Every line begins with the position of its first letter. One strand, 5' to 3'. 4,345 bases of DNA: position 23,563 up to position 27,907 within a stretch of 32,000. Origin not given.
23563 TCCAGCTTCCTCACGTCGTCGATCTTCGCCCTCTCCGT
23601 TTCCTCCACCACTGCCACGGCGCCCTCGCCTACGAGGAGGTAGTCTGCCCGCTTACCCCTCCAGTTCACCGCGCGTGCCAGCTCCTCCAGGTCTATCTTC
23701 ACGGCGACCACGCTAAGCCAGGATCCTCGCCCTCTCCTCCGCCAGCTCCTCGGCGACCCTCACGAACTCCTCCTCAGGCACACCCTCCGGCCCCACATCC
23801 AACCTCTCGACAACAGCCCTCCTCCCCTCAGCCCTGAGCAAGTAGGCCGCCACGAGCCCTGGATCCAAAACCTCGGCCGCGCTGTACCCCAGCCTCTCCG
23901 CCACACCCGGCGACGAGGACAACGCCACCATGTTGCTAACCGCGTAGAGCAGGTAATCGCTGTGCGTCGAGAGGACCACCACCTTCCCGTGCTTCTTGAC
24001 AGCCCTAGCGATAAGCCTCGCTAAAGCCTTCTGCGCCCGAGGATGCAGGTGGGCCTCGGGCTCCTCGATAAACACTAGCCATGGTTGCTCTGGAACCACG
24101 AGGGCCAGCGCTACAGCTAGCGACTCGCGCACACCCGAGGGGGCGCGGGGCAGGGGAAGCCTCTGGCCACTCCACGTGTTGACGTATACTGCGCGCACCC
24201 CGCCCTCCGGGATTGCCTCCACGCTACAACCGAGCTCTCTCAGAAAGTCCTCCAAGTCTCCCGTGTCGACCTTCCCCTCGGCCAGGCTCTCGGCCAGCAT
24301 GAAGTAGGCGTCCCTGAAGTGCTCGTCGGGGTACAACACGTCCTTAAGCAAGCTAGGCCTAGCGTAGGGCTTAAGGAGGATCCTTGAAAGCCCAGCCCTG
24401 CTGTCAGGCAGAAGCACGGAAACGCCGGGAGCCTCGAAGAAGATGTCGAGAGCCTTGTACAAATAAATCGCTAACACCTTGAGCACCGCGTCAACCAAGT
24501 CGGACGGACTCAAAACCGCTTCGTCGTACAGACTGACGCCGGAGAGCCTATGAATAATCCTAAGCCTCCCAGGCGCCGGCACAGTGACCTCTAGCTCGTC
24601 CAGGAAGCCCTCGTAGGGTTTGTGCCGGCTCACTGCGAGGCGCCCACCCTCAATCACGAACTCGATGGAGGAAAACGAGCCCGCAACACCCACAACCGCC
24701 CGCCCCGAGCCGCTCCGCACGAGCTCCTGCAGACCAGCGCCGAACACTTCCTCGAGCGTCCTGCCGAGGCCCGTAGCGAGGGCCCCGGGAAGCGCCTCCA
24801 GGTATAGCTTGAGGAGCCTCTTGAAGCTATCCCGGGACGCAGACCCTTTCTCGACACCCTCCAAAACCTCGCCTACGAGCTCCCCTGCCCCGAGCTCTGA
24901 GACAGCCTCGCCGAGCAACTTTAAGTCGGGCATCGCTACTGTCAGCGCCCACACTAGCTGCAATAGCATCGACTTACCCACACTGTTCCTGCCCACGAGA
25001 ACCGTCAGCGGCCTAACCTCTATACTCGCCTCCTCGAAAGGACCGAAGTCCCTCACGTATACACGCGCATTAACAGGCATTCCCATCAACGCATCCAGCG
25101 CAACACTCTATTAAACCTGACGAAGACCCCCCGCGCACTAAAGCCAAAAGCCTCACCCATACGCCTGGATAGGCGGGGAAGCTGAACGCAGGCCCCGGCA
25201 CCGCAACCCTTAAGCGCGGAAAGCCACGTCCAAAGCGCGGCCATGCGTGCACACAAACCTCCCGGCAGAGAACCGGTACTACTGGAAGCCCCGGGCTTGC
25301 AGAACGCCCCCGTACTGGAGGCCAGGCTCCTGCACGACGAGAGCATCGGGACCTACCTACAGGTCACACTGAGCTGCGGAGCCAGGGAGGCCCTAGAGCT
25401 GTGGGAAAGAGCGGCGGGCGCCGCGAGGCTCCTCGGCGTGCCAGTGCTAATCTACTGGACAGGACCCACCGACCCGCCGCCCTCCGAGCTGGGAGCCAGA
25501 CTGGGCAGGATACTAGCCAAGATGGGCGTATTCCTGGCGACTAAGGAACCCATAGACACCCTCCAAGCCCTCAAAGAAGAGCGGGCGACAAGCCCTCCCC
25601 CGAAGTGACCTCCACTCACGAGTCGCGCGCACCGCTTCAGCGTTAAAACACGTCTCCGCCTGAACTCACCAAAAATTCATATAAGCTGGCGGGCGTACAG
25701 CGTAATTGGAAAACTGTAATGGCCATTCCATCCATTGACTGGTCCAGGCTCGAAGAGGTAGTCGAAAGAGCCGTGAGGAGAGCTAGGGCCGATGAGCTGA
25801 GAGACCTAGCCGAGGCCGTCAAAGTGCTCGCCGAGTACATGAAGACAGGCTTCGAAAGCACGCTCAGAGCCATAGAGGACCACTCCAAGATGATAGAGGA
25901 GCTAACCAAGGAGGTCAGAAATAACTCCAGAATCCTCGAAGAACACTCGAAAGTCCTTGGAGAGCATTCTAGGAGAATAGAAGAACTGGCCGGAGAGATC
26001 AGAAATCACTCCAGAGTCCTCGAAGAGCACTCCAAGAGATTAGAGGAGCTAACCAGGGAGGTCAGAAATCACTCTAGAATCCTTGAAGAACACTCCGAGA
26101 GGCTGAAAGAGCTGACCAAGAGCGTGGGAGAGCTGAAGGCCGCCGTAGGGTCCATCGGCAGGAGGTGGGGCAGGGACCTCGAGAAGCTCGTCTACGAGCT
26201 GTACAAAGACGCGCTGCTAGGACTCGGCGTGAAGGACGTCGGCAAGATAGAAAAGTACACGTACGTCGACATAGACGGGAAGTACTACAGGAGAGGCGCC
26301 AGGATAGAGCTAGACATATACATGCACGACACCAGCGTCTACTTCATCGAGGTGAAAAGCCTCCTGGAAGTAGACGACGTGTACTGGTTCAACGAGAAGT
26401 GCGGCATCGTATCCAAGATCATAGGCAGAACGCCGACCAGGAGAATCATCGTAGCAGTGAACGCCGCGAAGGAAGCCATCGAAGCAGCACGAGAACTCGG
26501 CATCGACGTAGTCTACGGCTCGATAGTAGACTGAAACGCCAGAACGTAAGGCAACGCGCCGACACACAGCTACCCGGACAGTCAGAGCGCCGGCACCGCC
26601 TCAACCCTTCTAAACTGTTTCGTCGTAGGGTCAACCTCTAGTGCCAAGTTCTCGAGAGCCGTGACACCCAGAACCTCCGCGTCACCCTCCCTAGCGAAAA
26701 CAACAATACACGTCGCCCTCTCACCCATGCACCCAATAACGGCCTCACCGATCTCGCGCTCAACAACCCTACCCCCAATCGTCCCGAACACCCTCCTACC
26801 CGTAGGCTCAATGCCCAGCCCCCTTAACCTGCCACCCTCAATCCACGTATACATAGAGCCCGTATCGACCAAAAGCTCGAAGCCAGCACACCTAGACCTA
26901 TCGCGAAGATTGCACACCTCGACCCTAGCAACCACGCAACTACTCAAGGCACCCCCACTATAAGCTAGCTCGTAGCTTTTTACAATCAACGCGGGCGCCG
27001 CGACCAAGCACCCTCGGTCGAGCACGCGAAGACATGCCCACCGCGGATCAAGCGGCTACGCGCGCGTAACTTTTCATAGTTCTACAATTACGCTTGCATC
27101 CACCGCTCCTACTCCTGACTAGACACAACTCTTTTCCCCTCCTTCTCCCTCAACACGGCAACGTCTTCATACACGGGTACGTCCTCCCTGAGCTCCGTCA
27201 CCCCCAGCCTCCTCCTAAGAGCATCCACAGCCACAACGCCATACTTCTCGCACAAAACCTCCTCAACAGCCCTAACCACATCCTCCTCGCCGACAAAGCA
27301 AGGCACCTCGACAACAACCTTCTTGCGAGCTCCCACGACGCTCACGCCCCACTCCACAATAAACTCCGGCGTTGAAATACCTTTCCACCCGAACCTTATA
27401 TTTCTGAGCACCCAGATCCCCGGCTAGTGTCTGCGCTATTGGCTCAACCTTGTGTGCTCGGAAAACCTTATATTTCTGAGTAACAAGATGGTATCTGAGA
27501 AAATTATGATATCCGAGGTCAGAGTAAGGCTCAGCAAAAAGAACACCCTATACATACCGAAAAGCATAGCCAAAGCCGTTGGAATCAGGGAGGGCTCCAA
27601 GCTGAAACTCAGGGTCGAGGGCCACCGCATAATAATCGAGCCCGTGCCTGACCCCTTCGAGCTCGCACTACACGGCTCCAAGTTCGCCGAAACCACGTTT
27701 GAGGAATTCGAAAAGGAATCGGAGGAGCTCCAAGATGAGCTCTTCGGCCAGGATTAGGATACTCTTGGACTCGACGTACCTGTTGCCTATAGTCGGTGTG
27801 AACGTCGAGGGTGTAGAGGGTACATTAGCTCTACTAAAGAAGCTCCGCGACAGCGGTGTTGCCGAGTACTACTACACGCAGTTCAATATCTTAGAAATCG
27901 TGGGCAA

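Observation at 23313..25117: ABC/AAA_21-type ATPase tightly coupled to a minimal PD-(D/E)XK-like protein: candidate uncharacterised two-gene defence module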

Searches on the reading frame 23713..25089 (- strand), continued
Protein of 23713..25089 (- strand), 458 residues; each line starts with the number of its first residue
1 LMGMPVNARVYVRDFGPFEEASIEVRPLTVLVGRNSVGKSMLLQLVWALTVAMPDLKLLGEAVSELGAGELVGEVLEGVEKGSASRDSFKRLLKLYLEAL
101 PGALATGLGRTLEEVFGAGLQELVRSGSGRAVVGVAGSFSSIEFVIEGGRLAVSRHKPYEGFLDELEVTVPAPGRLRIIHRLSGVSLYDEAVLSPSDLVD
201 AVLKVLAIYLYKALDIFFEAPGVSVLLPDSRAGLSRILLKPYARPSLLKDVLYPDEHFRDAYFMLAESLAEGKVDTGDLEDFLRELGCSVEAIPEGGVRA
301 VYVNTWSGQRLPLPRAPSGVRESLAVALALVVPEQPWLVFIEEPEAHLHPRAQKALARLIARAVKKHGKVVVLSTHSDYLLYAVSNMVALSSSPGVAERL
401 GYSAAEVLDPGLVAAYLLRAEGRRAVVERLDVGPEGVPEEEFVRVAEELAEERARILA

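Call 86: get_annotated_region(hit=H1, flank=2500)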
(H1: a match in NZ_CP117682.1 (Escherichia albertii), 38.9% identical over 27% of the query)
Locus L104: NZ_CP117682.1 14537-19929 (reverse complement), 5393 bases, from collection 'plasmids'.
description: Escherichia albertii strain BIA_4 plasmid pEA4_36, complete sequence
organism: Escherichia albertii (NCBI taxid 208962)
taxonomy: Bacteria; Pseudomonadota; Gammaproteobacteria; Enterobacterales; Enterobacteriaceae; Escherichia; Escherichia albertii
host: -; source: whole organism,bird (unidentified species); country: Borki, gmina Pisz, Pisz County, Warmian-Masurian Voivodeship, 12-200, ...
typing (MOB-suite, as given by PLSDB): conjugative; replicon rep_cluster_991; relaxase MOBP; mating-pair formation MPF_T
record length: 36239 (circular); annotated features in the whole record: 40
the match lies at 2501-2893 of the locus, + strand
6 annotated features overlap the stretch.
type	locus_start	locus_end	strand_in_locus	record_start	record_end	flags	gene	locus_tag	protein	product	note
CDS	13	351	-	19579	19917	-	-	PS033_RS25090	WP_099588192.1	hypothetical protein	-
CDS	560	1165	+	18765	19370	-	-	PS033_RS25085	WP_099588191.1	hypothetical protein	-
CDS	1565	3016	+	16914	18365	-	-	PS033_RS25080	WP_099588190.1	AAA family ATPase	-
CDS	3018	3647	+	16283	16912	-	-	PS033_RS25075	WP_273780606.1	hypothetical protein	-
CDS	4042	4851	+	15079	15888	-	-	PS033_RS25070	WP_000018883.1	tyrosine-type recombinase/integrase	GO:0015074 - DNA integration [Evidence IEA]; GO:0006310 - DNA recombination [Evidence IEA]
CDS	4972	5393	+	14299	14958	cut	-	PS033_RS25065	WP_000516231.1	division plane positioning ATPase MipZ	-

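Call 87: get_annotated_region(hit=H4, flank=2500)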
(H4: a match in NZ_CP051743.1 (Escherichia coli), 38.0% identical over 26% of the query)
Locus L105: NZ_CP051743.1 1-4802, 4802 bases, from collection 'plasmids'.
description: Escherichia coli strain SCU-105 plasmid pSCU-105-5, complete sequence
organism: Escherichia coli (NCBI taxid 562)
taxonomy: Bacteria; Pseudomonadota; Gammaproteobacteria; Enterobacterales; Enterobacteriaceae; Escherichia; Escherichia coli
host: -; source: Homo sapiens,whole organism,rectal swab from healthy college student; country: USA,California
typing (MOB-suite, as given by PLSDB): non-mobilizable; replicon Col(MG828),rep_cluster_2373
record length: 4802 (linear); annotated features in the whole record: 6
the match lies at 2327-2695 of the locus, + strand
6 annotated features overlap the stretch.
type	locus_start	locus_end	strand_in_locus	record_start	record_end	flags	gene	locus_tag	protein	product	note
CDS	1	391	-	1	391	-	-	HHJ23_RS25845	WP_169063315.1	helix-turn-helix domain-containing protein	-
CDS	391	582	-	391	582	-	-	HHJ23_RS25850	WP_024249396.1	Rop family plasmid primer RNA-binding protein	-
CDS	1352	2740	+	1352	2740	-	-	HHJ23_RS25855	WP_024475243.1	AAA family ATPase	-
CDS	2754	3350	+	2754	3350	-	-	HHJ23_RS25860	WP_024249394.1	hypothetical protein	-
CDS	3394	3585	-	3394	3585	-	-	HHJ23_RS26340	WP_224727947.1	hypothetical protein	-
CDS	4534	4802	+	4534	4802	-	-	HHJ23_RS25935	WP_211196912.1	hypothetical protein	-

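Call 88: search_protein_families(library=padloc, proteins=[L104:1565-3013:+, L104:3018-3644:+, L105:1352-2737:+, L105:2754-3347:+], max_evalue=0.00001)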
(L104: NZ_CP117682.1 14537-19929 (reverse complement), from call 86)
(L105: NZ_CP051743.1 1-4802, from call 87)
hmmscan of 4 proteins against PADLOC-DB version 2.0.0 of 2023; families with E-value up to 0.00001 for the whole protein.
L104:1565-3013:+ (483 aa): 54 families (the best 25 are shown)
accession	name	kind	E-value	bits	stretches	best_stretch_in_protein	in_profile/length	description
PDLC04032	PD-T4-4_A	-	2.2e-258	855.9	1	1-482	1-473/474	-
PDLC04033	PD-T4-4_A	-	6.2e-91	303.9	1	1-476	1-455/460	-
PDLC04664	PDC-M47A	-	3.1e-67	225.5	1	1-457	1-424/461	-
PDLC04214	HEC-02A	-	3.6e-19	67.2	1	286-412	169-291/338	-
PDLC04213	HEC-02A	-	1.4e-18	65.5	1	280-406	158-281/337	-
PDLC03878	NsnB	-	1.8e-18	65.4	1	2-449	4-327/345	-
PDLC02979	AriA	-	3.8e-17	61.1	1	2-401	5-373/373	-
PDLC02980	AriA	-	8.2e-16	56.8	1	21-401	1-303/304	-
PDLC00285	PtuA1|PtuA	-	2.1e-12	45.1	1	337-407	264-336/432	AAA ATPase domain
PDLC02358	Old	-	6.1e-12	43.1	1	359-405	287-333/578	Old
PDLC04146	HEC-02B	-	9.6e-12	42.6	1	282-411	170-293/344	-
PDLC00266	PtuA1|PtuA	-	1.4e-11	42.4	1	330-407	307-386/483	AAA ATPase domain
PDLC00265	PtuA1|PtuA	-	5.3e-11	40.3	1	14-407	25-378/479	AAA ATPase domain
PDLC00273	PtuA1|PtuA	-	5.5e-11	40.1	1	328-402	195-270/375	AAA ATPase domain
PDLC02335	AbiLi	-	2.6e-10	37.9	1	15-402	72-242/326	AbiLi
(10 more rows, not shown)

L104:3018-3644:+ (209 aa): 5 families
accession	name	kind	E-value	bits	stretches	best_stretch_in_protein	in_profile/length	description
PDLC04035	PD-T4-4_B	-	5.2e-107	354.1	1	1-208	1-205/206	-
PDLC04034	PD-T4-4_B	-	8e-12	43.3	1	24-148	23-137/190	-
PDLC04037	PD-T4-4_B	-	4.2e-09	34.4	1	1-162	1-150/190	-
PDLC04036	PD-T4-4_B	-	2.2e-06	25.7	1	25-167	23-168/203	-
PDLC04668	PDC-M47B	-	6.5e-06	24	0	26-144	26-130/186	-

L105:1352-2737:+ (462 aa): 44 families (the best 25 are shown)
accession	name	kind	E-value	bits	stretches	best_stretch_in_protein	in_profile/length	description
PDLC04032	PD-T4-4_A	-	3.2e-123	410.2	1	1-459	1-469/474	-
PDLC04033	PD-T4-4_A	-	2.9e-109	364.3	1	1-456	1-455/460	-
PDLC04664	PDC-M47A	-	6.3e-92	306.9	1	1-426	1-413/461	-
PDLC02979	AriA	-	1.6e-28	98.5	1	2-381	5-373/373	-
PDLC03878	NsnB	-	2.5e-18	65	1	2-430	4-328/345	-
PDLC04214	HEC-02A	-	1.4e-16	58.7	1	273-385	175-286/338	-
PDLC02980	AriA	-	1e-15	56.5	1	21-381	1-303/304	-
PDLC04213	HEC-02A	-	1.8e-15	55.4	1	265-388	168-283/337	-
PDLC02358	Old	-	1.4e-13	48.5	1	338-387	286-335/578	Old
PDLC04710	PDC-M56A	-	4.5e-12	43.7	1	337-452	241-352/382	-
PDLC04146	HEC-02B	-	2.2e-11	41.4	1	318-393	219-295/344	-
PDLC02915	ATPase-Toprim_I-B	-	4.3e-11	40.3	1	339-388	258-306/623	-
PDLC02914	ATPase-Toprim_I-B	-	4.9e-11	40.5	1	318-387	185-254/443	-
PDLC04177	HEC-01A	-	1.8e-10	38.4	1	301-387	263-346/393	-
PDLC00289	PtuA1|PtuA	-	2.3e-10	38.1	1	286-389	201-301/404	AAA ATPase domain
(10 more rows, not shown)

L105:2754-3347:+ (198 aa): 3 families
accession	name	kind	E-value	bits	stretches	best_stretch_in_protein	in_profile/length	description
PDLC04035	PD-T4-4_B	-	1.1e-43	147.3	1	1-170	1-167/206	-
PDLC04034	PD-T4-4_B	-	3.3e-10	38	1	23-173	24-163/190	-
PDLC04037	PD-T4-4_B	-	1.1e-06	26.5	1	2-182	6-171/190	-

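Call 93: get_annotated_region(hit=H3, flank=2000)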
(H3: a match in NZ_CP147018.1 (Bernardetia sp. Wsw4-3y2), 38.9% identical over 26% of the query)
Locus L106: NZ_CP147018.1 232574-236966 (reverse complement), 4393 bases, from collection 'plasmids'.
description: Bernardetia sp. Wsw4-3y2 plasmid plasmd1, complete sequence
organism: Bernardetia sp. Wsw4-3y2 (NCBI taxid 3127471)
taxonomy: Bacteria; Bacteroidota; Cytophagia; Cytophagales; Bernardetiaceae; Bernardetia; Bernardetia sp. Wsw4-3y2
host: -; source: Red alga,Red algae; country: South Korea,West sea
typing (MOB-suite, as given by PLSDB): non-mobilizable
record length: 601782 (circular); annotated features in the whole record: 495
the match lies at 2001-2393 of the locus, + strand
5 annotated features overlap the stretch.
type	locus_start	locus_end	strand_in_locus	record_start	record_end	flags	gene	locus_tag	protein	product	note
CDS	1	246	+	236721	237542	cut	panB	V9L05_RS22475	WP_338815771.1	3-methyl-2-oxobutanoate hydroxymethyltransferase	GO:0015940 - pantothenate biosynthetic process [Evidence IEA]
CDS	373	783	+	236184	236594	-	-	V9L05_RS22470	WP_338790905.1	STAS/SEC14 domain-containing protein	-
CDS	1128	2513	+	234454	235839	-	-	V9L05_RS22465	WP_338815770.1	AAA family ATPase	-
CDS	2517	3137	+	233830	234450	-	-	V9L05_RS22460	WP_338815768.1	hypothetical protein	-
CDS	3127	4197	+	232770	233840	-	-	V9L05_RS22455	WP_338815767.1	aminopeptidase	-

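Call 94: get_annotated_region(hit=H9, flank=2000)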
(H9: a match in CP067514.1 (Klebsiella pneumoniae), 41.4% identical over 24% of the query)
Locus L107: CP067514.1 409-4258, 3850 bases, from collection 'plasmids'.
description: Klebsiella pneumoniae strain ARLG-8045 plasmid pC708_5, complete sequence
organism: Klebsiella pneumoniae (NCBI taxid 573)
taxonomy: Bacteria; Pseudomonadota; Gammaproteobacteria; Enterobacterales; Enterobacteriaceae; Klebsiella; Klebsiella pneumoniae
host: -; source: Homo sapiens,other; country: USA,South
typing (MOB-suite, as given by PLSDB): non-mobilizable; replicon ColRNAI_rep_cluster_1987
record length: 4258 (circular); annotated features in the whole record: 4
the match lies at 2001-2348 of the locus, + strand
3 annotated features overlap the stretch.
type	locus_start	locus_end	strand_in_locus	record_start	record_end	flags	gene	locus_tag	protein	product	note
CDS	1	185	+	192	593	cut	-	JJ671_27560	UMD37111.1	helix-turn-helix domain-containing protein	-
CDS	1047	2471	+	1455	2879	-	-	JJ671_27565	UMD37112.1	AAA family ATPase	-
CDS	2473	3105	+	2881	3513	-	-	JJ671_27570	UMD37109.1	hypothetical protein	-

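Call 95: get_annotated_region(hit=H20, flank=2000)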
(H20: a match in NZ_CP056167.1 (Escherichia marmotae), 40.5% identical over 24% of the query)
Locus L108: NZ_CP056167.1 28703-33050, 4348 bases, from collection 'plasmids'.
description: Escherichia marmotae strain RHBSTW-00777 plasmid pRHBSTW-00777_3, complete sequence
organism: Escherichia marmotae (NCBI taxid 1499973)
taxonomy: Bacteria; Pseudomonadota; Gammaproteobacteria; Enterobacterales; Enterobacteriaceae; Escherichia; Escherichia marmotae
host: -; source: culture,Freshwater sample from upstream of wastewater treatment plant; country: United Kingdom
typing (MOB-suite, as given by PLSDB): conjugative; replicon IncX4; relaxase MOBP; mating-pair formation MPF_T
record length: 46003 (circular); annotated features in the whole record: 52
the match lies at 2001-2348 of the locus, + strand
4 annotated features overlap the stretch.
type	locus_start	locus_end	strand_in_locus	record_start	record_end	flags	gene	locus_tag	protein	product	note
CDS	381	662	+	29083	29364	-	-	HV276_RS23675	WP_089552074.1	hypothetical protein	-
CDS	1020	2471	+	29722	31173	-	-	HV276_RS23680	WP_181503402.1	AAA family ATPase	-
CDS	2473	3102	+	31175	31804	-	-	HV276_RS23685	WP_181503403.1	hypothetical protein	-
CDS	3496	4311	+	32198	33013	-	-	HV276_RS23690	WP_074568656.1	tyrosine-type recombinase/integrase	GO:0015074 - DNA integration [Evidence IEA]; GO:0006310 - DNA recombination [Evidence IEA]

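Call 96: get_annotated_region(hit=H21, flank=2000)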
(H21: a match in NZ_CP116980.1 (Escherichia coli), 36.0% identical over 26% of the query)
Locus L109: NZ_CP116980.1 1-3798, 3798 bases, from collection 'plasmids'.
description: Escherichia coli strain CUVM53 plasmid pCUVM53-4, complete sequence
organism: Escherichia coli (NCBI taxid 562)
taxonomy: Bacteria; Pseudomonadota; Gammaproteobacteria; Enterobacterales; Enterobacteriaceae; Escherichia; Escherichia coli
host: -; source: Sus scrofa,whole genome,feces; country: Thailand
typing (MOB-suite, as given by PLSDB): non-mobilizable; replicon rep_cluster_2373
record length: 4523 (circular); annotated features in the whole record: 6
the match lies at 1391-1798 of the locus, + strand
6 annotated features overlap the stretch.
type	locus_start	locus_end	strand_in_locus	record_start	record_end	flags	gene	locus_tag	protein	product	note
CDS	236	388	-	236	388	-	-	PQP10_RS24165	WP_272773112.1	hypothetical protein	-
CDS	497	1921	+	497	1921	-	-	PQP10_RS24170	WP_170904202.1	AAA family ATPase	-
CDS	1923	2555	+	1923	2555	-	-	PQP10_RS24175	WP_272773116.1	hypothetical protein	-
CDS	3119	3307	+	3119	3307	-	-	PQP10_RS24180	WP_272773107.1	hypothetical protein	-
CDS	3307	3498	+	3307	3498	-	-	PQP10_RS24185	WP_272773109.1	Rop family plasmid primer RNA-binding protein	-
CDS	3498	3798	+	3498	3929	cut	-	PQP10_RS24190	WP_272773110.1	excisionase family DNA-binding protein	-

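Call 97: get_annotated_region(hit=H22, flank=2000)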
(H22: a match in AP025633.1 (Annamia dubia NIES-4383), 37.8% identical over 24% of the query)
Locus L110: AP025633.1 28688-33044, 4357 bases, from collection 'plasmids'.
description: Annamia dubia NIES-4383 plasmid pANN4383.03 DNA, complete sequence
organism: Annamia dubia NIES-4383 (NCBI taxid 2759045)
taxonomy: Bacteria; Cyanobacteriota; Cyanophyceae; Chroococcales; Geminocystaceae; Annamia; Annamia dubia; Annamia dubia NIES-4383
host: -; source: -; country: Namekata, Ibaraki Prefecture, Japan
typing (MOB-suite, as given by PLSDB): non-mobilizable
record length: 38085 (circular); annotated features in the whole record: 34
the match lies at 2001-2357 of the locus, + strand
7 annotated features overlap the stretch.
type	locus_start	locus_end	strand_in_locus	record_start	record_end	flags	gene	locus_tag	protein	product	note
CDS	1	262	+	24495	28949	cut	-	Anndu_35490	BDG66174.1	hypothetical protein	-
CDS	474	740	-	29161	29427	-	-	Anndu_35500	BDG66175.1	hypothetical protein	-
CDS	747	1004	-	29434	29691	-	-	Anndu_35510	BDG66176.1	hypothetical protein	-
CDS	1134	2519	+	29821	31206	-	-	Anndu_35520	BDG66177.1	hypothetical protein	-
CDS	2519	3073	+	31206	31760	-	-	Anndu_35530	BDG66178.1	hypothetical protein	-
CDS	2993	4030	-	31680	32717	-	-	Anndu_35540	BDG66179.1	hypothetical protein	-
CDS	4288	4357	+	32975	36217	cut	-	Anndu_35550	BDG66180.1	hypothetical protein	-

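Call 98: get_annotated_region(hit=H24, flank=2000)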
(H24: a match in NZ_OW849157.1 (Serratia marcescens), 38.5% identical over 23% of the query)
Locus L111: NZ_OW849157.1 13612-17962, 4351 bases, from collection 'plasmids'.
description: Serratia marcescens isolate 0 plasmid P2, complete sequence
organism: Serratia marcescens (NCBI taxid 615)
taxonomy: Bacteria; Pseudomonadota; Gammaproteobacteria; Enterobacterales; Yersiniaceae; Serratia; Serratia marcescens
host: -; source: Homo sapiens,Complejo Asistencial Universitario de Salamanca (Salamanca); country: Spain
typing (MOB-suite, as given by PLSDB): mobilizable; relaxase MOBP
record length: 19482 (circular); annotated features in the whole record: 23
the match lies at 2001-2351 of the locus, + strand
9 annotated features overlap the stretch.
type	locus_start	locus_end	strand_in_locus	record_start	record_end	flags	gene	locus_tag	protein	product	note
CDS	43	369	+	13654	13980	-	-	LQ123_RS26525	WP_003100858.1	hypothetical protein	-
CDS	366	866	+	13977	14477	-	-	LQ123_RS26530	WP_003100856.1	hypothetical protein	-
CDS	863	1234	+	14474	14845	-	-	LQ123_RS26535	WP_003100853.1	hypothetical protein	-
CDS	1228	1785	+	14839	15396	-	-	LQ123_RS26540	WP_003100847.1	recombinase family protein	GO:0006310 - DNA recombination [Evidence IEA]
CDS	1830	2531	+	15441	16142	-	-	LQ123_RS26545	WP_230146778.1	AAA family ATPase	-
CDS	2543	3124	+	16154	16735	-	-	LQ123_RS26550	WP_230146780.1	hypothetical protein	-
CDS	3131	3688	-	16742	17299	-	-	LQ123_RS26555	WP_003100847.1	recombinase family protein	GO:0006310 - DNA recombination [Evidence IEA]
CDS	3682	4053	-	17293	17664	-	-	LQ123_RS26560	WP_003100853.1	hypothetical protein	-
CDS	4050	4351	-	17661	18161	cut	-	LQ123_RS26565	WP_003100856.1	hypothetical protein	-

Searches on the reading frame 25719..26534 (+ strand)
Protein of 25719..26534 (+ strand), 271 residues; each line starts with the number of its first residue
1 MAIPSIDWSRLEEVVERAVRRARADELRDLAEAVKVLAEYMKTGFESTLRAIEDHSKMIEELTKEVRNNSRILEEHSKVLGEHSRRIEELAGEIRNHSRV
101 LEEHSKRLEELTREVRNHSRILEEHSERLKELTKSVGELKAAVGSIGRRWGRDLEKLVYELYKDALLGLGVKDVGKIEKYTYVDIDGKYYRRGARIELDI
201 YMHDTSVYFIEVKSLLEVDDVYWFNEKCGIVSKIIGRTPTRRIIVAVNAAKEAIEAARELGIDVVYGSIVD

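Call 54: search_protein_families(library=pfam, proteins=[window:25719-26534:+], max_evalue=0.01)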
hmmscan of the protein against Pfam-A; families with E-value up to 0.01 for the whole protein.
window:25719-26534:+ (271 aa): 18 families
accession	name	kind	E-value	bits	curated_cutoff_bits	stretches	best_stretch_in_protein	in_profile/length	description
PF12644.12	DUF3782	-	9.9e-11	42.1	24.4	1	118-192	6-77/78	Protein of unknown function (DUF3782)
PF00015.26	MCPsignal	-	1.7e-06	28.4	34.6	1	24-119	74-169/172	Methyl-accepting chemotaxis protein (MCP) signalling domain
PF04108.17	ATG17_like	-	6.7e-06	26.2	43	1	26-152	145-279/355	Autophagy protein ATG17-like domain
PF08614.16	ATG16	-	0.00046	20.8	33.7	1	53-142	70-159/200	Autophagy protein 16 (ATG16)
PF07788.17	PDDEXK_10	-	0.00053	20.3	21.2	1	195-262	2-73/74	PD-(D/E)XK nuclease superfamily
PF24073.1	DUF7365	-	0.00056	20.5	27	1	82-147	37-98/101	Coiled-coil region of unknown function (DUF7365)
PF02601.20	Exonuc_VII_L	-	0.00062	19.8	35.9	1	33-134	148-249/315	Exonuclease VII, large subunit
PF10046.14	BLOC1_2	-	0.00097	19.9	33.4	0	57-143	2-88/96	Biogenesis of lysosome-related organelles complex-1 subunit 2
PF09177.16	STX6_10_61_N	-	0.0017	19.3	29.4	0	25-68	55-97/99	Syntaxin 6/10/61, N-terminal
PF15397.11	DUF4618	-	0.0019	18.1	34.9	1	26-157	96-229/258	Domain of unknown function (DUF4618)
PF12325.13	TMF_TATA_bd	-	0.002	18.6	29.1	0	95-142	60-107/115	TATA element modulatory factor 1 TATA binding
PF25764.1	KIF21A_4th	-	0.0024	18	33.1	1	50-142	31-119/183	KIF21A-like domain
PF19111.5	DUF5798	-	0.0031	18.1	27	0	100-160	16-76/89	Family of unknown function (DUF5798)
PF06103.16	DUF948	-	0.0031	18.1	37.2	0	79-141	20-82/89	Bacterial protein of unknown function (DUF948)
PF10498.14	IFT57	-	0.004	16.6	40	1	26-142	201-318/360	Intra-flagellar transport protein 57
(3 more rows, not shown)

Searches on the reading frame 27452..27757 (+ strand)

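Call 54: search_protein_families(library=pfam, proteins=[window:27452-27757:+], max_evalue=0.01)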
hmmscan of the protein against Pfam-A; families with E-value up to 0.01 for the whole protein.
window:27452-27757:+ (101 aa): 1 family
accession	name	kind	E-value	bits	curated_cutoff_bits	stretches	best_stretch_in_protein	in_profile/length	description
PF04014.23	MazE_antitoxin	-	2.8e-09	37.2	24.7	1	26-67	3-45/48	Antidote-toxin recognition MazE, bacterial antitoxin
